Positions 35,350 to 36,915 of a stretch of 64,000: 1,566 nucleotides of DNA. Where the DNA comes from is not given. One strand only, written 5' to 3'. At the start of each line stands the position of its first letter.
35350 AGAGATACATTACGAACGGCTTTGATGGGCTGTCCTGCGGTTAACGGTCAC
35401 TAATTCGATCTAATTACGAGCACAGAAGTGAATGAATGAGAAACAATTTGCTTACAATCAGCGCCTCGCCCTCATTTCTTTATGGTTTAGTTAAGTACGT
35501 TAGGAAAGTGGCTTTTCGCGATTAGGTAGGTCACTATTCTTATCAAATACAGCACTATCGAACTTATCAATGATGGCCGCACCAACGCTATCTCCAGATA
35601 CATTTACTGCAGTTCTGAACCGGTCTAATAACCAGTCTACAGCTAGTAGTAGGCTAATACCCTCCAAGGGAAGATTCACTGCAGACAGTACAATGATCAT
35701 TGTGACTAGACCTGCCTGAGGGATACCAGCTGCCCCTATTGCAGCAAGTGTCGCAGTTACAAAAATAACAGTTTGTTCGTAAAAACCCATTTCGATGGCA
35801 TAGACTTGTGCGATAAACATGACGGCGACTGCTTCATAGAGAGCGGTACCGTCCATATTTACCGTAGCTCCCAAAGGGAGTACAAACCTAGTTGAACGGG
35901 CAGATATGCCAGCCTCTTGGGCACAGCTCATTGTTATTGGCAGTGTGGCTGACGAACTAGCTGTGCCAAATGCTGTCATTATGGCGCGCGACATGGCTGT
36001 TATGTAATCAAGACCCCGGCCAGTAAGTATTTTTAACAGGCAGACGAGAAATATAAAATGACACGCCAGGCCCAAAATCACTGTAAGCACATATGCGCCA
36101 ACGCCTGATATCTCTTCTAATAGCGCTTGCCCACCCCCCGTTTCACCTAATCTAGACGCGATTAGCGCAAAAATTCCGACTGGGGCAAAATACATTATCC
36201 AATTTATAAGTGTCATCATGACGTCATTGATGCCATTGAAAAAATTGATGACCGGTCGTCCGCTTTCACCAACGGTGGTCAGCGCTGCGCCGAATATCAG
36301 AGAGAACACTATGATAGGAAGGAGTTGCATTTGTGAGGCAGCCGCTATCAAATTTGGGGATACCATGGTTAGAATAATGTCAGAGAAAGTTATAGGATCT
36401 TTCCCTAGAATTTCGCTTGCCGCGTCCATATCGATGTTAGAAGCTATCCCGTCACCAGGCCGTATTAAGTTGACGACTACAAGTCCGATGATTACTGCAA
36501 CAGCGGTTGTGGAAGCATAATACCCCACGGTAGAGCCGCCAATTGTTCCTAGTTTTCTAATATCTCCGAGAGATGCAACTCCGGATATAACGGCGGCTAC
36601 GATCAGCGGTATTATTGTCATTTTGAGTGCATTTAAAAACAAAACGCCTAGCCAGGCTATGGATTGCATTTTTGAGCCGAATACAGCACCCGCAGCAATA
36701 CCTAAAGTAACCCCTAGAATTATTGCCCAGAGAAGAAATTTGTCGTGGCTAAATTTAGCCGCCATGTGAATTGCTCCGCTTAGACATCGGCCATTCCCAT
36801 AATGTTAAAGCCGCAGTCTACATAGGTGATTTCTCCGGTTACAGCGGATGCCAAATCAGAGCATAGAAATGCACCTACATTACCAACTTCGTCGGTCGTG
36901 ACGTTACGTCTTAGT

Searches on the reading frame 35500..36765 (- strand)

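Call 62: search_protein_families(library=pfam, proteins=[window:35500-36765:-], max_evalue=0.00001)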
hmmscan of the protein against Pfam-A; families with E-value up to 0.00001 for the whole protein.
window:35500-36765:- (421 aa): 1 family
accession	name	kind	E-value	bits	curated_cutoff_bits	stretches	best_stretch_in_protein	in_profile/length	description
PF00375.23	SDF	-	2.6e-123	412.3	27.9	1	11-401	1-386/387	Sodium:dicarboxylate symporter family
